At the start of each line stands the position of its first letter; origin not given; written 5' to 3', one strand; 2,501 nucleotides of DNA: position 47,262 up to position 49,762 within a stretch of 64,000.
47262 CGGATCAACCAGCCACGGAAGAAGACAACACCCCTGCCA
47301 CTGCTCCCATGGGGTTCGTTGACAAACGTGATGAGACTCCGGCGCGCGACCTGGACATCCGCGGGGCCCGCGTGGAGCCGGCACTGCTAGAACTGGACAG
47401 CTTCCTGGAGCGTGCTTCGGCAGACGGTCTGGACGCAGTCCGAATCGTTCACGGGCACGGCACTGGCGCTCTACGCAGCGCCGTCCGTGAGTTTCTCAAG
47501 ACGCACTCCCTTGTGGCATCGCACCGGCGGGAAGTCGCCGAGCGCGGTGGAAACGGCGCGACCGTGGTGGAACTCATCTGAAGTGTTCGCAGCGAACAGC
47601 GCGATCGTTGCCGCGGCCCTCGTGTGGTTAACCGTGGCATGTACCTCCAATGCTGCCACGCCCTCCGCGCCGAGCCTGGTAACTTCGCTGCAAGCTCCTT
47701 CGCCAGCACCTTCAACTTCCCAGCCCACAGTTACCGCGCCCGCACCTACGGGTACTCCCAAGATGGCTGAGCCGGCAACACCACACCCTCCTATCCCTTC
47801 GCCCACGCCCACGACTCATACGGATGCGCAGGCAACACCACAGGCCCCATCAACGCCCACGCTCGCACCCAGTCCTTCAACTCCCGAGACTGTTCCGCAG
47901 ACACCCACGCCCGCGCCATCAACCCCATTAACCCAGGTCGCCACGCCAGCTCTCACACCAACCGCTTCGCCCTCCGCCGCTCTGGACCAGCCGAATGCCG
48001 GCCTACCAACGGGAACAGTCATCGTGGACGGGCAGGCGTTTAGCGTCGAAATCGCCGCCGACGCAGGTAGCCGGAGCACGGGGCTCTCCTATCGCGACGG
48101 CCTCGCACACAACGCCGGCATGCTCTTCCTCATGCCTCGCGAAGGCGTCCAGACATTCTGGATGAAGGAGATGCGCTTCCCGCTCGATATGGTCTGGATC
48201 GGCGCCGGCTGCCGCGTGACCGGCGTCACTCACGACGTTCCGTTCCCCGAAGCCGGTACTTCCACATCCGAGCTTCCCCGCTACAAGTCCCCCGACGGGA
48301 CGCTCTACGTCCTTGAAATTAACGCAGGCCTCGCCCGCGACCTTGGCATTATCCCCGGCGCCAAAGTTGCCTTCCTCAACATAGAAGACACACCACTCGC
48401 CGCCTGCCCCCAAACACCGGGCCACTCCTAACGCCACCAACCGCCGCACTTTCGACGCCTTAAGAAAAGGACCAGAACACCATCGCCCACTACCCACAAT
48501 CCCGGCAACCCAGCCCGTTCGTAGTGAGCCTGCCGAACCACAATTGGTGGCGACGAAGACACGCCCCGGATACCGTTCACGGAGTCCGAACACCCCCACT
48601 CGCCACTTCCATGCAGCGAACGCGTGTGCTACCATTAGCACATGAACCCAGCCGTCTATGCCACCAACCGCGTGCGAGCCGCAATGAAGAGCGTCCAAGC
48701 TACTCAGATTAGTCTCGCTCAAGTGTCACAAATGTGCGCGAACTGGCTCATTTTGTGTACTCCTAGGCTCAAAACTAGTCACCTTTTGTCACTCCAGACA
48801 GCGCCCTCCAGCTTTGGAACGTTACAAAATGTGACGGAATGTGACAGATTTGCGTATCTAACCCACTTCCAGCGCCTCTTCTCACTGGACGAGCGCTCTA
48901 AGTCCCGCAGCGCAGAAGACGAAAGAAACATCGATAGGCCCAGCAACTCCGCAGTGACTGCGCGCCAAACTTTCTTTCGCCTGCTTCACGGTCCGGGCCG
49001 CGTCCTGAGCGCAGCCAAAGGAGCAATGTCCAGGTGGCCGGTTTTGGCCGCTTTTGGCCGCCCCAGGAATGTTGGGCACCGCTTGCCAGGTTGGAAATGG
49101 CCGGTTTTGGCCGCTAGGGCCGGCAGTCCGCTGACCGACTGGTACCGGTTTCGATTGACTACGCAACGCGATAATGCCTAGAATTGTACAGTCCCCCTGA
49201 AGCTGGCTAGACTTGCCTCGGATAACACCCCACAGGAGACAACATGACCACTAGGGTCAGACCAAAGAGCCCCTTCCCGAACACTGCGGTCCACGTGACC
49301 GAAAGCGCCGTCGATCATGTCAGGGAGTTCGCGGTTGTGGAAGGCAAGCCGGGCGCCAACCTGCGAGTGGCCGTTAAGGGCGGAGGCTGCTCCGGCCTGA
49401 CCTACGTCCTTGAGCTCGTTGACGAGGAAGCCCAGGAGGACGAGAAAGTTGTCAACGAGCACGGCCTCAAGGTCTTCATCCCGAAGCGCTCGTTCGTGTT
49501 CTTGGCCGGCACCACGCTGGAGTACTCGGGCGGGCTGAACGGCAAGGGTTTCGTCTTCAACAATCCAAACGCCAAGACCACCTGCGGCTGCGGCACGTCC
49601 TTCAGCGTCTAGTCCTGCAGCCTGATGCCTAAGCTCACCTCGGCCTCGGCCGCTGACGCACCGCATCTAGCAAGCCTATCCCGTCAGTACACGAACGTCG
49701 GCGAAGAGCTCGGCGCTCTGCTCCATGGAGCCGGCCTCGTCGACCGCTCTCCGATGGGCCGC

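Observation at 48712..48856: Module A: iteron-rich palindromic element (TGTCAC core) in an 0.8-kb ORF-free gap; paralogue of module B with a concerted core swap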

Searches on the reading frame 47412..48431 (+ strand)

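Call 12: search_protein_families(library=pfam, proteins=[window:47412-48431:+])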
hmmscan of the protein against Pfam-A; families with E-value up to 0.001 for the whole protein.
window:47412-48431:+ (339 aa): 1 family
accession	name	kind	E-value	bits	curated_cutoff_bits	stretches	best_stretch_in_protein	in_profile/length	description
PF02643.20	DUF192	-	2e-25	89.2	27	1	210-320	1-95/96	Uncharacterized ACR, COG1430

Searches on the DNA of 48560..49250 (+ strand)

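Call 39: search_rna_families(source=window, start=48560, end=49250, threshold=evalue, max_evalue=10)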
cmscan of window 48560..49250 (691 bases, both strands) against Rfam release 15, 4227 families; matches with E-value up to 10: 2.
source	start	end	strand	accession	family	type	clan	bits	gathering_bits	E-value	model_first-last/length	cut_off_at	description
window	48909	48967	+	RF01861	TB9Cs1H1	Gene; snRNA; snoRNA; HACA-box;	-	15.8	55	2.8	1-63/63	no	Trypanosomatid snoRNA TB9Cs1H1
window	48779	48834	-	RF00045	SNORA73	Gene; snRNA; snoRNA; HACA-box;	CL00078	12.2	74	1.5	151-208/219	no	Small nucleolar RNA SNORA73 family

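Call 98: search_dna_similar(query=window:48596-48870:+, collection=phages, mode=distant, max_evalue=1, max_rows=10)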
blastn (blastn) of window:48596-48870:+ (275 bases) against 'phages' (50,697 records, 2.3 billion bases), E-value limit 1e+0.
No match.

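Call 100: search_dna_similar(query=window:48596-48870:+, collection=plasmids, mode=distant, max_evalue=0.1, max_rows=10)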
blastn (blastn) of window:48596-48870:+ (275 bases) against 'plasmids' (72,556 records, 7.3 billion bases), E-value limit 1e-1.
No match.

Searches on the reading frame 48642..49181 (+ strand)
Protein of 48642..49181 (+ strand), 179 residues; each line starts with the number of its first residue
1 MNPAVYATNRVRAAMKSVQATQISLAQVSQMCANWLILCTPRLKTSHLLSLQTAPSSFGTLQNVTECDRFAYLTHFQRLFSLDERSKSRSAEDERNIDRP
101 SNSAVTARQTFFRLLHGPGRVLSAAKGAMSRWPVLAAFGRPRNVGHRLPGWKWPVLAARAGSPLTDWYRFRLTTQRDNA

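Call 12: search_protein_families(library=pfam, proteins=[window:48642-49181:+])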
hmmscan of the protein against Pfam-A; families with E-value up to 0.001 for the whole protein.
window:48642-49181:+ (179 aa): 0 families

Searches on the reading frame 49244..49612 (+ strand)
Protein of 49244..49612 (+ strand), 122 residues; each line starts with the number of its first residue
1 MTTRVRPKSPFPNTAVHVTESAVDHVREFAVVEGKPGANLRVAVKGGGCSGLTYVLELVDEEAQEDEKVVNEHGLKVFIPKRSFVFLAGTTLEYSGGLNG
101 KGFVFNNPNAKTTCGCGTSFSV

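Call 11: find_encoding_contigs(protein=window:49244-49612:+, flank=10000, max_places=10)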
Protein window:49244-49612:+ (122 aa): 17 contigs read that carry it; 10 places shown.
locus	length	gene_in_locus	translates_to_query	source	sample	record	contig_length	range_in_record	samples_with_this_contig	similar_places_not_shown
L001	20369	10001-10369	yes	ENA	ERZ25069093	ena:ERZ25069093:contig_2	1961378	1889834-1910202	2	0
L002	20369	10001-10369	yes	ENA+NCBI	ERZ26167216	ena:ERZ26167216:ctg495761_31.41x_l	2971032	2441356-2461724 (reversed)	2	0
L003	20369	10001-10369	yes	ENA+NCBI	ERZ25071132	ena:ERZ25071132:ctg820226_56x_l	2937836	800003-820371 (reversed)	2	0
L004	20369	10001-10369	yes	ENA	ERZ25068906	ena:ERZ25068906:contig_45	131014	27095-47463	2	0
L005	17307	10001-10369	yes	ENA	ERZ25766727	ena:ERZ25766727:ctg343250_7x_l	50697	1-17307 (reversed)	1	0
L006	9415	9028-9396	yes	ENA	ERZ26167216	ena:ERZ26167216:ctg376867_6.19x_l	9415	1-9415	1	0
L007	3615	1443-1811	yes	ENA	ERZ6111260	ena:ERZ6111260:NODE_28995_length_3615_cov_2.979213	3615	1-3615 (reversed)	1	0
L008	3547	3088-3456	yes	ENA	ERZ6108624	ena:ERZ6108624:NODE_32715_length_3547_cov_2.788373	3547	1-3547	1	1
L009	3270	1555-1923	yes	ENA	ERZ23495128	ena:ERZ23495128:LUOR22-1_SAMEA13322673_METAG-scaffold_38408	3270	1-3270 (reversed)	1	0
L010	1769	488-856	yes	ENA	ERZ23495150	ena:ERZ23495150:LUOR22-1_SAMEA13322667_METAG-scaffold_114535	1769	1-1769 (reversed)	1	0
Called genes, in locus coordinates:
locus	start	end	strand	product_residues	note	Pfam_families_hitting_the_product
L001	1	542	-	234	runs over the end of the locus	PF00535:Glycos_transf_2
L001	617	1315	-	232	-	PF00535:Glycos_transf_2, PF13641:Glyco_tranf_2_3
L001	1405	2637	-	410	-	PF00696:AA_kinase, PF01842:ACT (weak), PF22468:ACT_9, PF13840:ACT_7, PF22468:ACT_9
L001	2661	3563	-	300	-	PF00288:GHMP_kinases_N, PF08544:GHMP_kinases_C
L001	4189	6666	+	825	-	PF00488:MutS_V, PF01713:Smr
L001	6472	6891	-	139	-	-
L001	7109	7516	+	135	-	PF02643:DUF192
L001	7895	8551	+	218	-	-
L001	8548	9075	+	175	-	-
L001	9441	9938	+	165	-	-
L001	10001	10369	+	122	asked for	PF01521:Fe-S_biosyn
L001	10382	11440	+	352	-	PF01571:GCV_T, PF08669:GCV_T_C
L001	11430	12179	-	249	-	PF00106:adh_short, PF08659:KR, PF23441:SDR (weak), PF13561:adh_short_C2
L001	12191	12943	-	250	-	PF00106:adh_short, PF08659:KR, PF13561:adh_short_C2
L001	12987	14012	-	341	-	PF02504:FA_synthesis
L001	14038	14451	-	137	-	PF13452:FAS1_DH_region, PF01575:MaoC_dehydratas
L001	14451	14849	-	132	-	-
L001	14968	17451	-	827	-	PF00999:Na_H_Exchanger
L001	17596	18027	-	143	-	-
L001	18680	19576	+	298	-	PF09754:PAC2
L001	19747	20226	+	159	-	PF00293:NUDIX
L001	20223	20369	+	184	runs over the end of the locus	PF13302:Acetyltransf_3, PF13523:Acetyltransf_8 (weak), PF00583:Acetyltransf_1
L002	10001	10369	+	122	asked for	PF01521:Fe-S_biosyn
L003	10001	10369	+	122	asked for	PF01521:Fe-S_biosyn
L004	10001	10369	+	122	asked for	PF01521:Fe-S_biosyn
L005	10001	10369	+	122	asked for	PF01521:Fe-S_biosyn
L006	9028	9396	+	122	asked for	PF01521:Fe-S_biosyn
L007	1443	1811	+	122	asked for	PF01521:Fe-S_biosyn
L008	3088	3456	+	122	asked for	PF01521:Fe-S_biosyn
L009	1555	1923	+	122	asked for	PF01521:Fe-S_biosyn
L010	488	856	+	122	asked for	PF01521:Fe-S_biosyn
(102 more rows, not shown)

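Call 12: search_protein_families(library=pfam, proteins=[window:49244-49612:+])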
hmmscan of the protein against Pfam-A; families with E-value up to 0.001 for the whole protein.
window:49244-49612:+ (122 aa): 1 family
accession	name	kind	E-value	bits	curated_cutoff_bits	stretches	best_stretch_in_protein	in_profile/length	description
PF01521.26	Fe-S_biosyn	-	7.4e-19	68.4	26.3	1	16-117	3-109/110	Iron-sulphur cluster biosynthesis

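Call 43: find_homologous_proteins(query=window:49244-49612:+, max_evalue=1e-20)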
Query window:49244-49612:+ (122 aa): 7091 proteins with E <= 1e-20 among 8000 candidates; the best 120 are listed.
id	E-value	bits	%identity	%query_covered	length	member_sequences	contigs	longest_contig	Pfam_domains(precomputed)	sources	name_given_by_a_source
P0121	4.3e-75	267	99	100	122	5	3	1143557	PF01521.27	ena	-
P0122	1.5e-67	243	89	100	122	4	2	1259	PF01521.27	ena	-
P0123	1.5e-66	240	89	100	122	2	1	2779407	PF01521.27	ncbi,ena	-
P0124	2.2e-66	239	89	100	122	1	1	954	PF01521.27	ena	-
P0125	2.0e-63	230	84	100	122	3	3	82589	PF01521.27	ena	-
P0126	5.9e-63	228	85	100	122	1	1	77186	PF01521.27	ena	-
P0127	4.0e-58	213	80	100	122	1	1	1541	PF01521.27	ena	-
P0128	2.6e-53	197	73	99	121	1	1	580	PF01521.27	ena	-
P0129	2.6e-53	197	73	100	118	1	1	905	PF01521.27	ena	-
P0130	2.6e-51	191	71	100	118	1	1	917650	PF01521.27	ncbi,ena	-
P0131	2.1e-49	184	70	95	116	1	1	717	PF01521.27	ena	-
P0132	3.7e-49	184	68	100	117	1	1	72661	PF01521.27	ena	-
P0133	3.8e-49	184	72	93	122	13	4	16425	PF01521.27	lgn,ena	-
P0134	7.1e-49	183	68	100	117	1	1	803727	PF01521.27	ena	-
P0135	1.7e-48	182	70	98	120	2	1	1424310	PF01521.27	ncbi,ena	-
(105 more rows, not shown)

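Call 44: find_encoding_contigs(protein=P0123, flank=10000, max_places=2)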
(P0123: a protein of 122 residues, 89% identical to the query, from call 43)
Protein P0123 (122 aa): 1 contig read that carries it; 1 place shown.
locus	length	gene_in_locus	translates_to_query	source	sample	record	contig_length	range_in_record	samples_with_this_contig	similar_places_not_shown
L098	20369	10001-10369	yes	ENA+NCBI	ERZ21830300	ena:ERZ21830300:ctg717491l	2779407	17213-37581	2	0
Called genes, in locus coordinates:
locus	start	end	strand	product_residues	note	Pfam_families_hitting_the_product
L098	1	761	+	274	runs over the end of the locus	PF23023:Anti-Pycsar_Apyc1 (faint), PF00753:Lactamase_B, PF19583:ODP (weak), PF12706:Lactamase_B_2, PF17778:WHD_BLACT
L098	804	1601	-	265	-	PF04075:F420H2_quin_red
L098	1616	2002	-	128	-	PF13577:SnoaL_4, PF12680:SnoaL_2, PF14534:DUF4440 (weak)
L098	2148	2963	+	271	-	PF00106:adh_short, PF08659:KR (weak), PF13561:adh_short_C2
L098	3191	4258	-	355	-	PF07584:BatA, PF01882:DUF58 (weak), PF00092:VWA, PF13519:VWA_2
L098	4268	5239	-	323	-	PF00092:VWA, PF13519:VWA_2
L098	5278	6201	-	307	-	PF01882:DUF58, PF13519:VWA_2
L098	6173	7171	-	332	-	PF20030:bpMoxR, PF07726:AAA_3, PF07728:AAA_5, PF17863:AAA_lid_2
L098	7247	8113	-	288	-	PF00089:Trypsin, PF13365:Trypsin_2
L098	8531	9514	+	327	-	PF01391:Collagen, PF00089:Trypsin (weak), PF13365:Trypsin_2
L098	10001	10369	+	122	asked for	PF01521:Fe-S_biosyn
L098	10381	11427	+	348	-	PF01571:GCV_T, PF08669:GCV_T_C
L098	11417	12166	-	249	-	PF00106:adh_short, PF08659:KR, PF13561:adh_short_C2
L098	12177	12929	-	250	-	PF00106:adh_short, PF08659:KR, PF13561:adh_short_C2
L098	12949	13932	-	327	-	PF02504:FA_synthesis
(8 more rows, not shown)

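Call 45: find_encoding_contigs(protein=P0125, flank=10000, max_places=3)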
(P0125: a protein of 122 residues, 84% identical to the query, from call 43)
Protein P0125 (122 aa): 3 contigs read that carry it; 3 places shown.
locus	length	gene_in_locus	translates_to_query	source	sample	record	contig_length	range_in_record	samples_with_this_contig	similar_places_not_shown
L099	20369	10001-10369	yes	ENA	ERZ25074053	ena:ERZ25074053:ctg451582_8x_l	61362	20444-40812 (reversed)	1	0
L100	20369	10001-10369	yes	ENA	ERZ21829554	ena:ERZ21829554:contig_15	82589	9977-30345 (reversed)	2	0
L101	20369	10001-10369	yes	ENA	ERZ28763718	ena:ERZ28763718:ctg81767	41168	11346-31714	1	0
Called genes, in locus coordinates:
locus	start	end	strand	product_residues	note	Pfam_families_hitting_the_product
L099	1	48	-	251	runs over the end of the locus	PF00535:Glycos_transf_2, PF13641:Glyco_tranf_2_3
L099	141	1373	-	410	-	PF00696:AA_kinase, PF01842:ACT, PF22468:ACT_9, PF13840:ACT_7, PF22468:ACT_9, PF01842:ACT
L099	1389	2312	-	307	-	PF00288:GHMP_kinases_N, PF08544:GHMP_kinases_C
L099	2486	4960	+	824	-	PF00488:MutS_V, PF20297:MSSS (weak), PF01713:Smr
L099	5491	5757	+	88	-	PF02643:DUF192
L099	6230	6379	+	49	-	-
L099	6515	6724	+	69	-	-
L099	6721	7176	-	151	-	-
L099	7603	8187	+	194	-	PF00574:CLP_protease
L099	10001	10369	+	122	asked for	PF01521:Fe-S_biosyn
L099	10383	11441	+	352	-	PF01571:GCV_T, PF08669:GCV_T_C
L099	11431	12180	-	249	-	PF00106:adh_short, PF08659:KR, PF13561:adh_short_C2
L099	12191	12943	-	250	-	PF00106:adh_short, PF08659:KR, PF13561:adh_short_C2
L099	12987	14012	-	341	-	PF02504:FA_synthesis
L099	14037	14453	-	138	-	PF01575:MaoC_dehydratas, PF13452:FAS1_DH_region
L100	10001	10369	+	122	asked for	PF01521:Fe-S_biosyn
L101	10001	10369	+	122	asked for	PF01521:Fe-S_biosyn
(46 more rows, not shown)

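Call 46: find_encoding_contigs(protein=P0126, flank=10000, max_places=2)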
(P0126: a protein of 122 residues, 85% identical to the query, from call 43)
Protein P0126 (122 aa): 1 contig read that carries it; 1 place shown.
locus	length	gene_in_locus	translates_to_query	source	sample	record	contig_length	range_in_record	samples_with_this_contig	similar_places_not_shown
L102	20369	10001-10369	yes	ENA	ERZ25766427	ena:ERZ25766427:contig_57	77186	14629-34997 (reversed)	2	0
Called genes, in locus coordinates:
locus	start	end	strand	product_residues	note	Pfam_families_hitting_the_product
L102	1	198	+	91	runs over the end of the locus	-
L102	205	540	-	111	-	-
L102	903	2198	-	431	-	PF13701:DDE_Tnp_1_4, PF01609:DDE_Tnp_1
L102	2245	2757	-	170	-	PF13424:TPR_12 (weak), PF13432:TPR_16 (faint), PF00515:TPR_1 (weak), PF07719:TPR_2 (weak), PF13181:TPR_8 (weak)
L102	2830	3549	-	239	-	PF00535:Glycos_transf_2, PF13641:Glyco_tranf_2_3 (weak)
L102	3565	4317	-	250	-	PF00535:Glycos_transf_2, PF13641:Glyco_tranf_2_3 (weak)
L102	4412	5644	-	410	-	PF00696:AA_kinase, PF01842:ACT, PF22468:ACT_9, PF13840:ACT_7, PF22468:ACT_9, PF01842:ACT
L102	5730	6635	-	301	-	PF00288:GHMP_kinases_N, PF08544:GHMP_kinases_C (weak)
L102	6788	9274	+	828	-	PF00488:MutS_V, PF01713:Smr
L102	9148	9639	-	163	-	-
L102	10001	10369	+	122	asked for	PF01521:Fe-S_biosyn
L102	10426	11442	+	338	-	PF01571:GCV_T, PF08669:GCV_T_C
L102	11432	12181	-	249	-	PF00106:adh_short, PF08659:KR, PF23441:SDR (weak), PF13561:adh_short_C2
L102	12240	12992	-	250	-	PF00106:adh_short, PF08659:KR, PF13561:adh_short_C2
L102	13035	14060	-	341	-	PF02504:FA_synthesis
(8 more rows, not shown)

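Call 47: find_encoding_contigs(protein=P0130, flank=10000, max_places=2)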
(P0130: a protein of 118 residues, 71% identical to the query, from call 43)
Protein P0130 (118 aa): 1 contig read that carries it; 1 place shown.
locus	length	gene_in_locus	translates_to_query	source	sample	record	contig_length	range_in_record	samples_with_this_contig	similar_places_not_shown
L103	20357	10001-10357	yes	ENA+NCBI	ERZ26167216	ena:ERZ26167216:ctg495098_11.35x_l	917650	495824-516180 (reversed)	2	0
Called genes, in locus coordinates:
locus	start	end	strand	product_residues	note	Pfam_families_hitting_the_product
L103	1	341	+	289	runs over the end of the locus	PF08450:SGL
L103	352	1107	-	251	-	PF04542:Sigma70_r2, PF04539:Sigma70_r3, PF08281:Sigma70_r4_2, PF04545:Sigma70_r4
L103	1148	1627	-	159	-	-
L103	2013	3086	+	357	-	PF13531:SBP_bac_11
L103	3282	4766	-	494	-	PF13384:HTH_23 (weak), PF13518:HTH_28 (weak), PF13551:HTH_29 (weak)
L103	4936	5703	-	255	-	PF01695:IstB_IS21, PF00308:Bac_DnaA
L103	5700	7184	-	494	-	PF22483:Mu-transpos_C_2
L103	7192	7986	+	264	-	PF00665:rve, PF13683:rve_3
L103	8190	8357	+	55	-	-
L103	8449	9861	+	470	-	PF00171:Aldedh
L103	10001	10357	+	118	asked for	PF01521:Fe-S_biosyn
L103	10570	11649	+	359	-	PF01571:GCV_T, PF08669:GCV_T_C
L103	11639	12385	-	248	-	PF00106:adh_short, PF08659:KR, PF23441:SDR (weak), PF13561:adh_short_C2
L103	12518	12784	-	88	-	-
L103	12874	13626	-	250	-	PF23441:SDR (faint), PF00106:adh_short, PF08659:KR, PF13561:adh_short_C2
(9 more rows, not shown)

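Call 61: search_protein_families(library=pfam, proteins=[L001:7895-8551:+, L001:8548-9075:+], max_evalue=1)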
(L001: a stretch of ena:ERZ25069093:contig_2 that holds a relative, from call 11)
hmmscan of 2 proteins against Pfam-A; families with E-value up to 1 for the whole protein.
L001:7895-8551:+ (218 aa): 2 families
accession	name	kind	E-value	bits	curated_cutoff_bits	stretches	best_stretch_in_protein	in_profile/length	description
PF22852.1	SoxE_N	-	0.084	13.2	27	1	3-35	5-37/48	Sulfocyanin, N-terminal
PF06364.17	DUF1068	-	0.12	12.8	25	1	63-147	75-159/165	Protein of unknown function (DUF1068)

L001:8548-9075:+ (175 aa): 3 families
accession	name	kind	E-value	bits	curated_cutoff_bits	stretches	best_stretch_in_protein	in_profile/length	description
PF09913.15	DUF2142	-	0.0046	16.2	30.1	1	14-119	123-218/395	Predicted membrane protein (DUF2142)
PF05297.16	Herpes_LMP1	-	0.23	11.1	26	1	52-138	29-116/386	Herpesvirus latent membrane protein 1 (LMP1)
PF14017.11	DUF4233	-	0.44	11.4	27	1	71-151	4-84/107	Protein of unknown function (DUF4233)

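Call 67: find_encoding_contigs(protein=P0127, flank=3000, max_places=2)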
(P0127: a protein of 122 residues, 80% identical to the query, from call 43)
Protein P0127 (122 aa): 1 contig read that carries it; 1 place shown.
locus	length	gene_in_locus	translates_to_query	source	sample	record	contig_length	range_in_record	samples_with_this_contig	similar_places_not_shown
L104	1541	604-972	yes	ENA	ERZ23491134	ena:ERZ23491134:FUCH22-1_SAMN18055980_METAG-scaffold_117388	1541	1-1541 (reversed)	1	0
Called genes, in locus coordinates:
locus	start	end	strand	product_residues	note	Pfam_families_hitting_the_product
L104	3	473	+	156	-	?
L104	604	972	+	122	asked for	PF01521:Fe-S_biosyn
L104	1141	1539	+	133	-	?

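Call 68: find_encoding_contigs(protein=P0122, flank=3000, max_places=3)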
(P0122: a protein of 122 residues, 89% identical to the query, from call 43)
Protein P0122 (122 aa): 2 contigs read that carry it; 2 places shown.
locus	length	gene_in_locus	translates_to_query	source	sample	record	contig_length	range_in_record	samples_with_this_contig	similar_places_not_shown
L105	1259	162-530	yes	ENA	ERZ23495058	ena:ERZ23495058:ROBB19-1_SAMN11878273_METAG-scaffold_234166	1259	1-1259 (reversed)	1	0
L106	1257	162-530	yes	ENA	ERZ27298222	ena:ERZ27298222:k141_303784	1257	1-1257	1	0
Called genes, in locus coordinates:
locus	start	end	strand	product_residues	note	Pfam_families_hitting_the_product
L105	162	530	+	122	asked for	PF01521:Fe-S_biosyn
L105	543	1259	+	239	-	?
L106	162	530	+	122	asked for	PF01521:Fe-S_biosyn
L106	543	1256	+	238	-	?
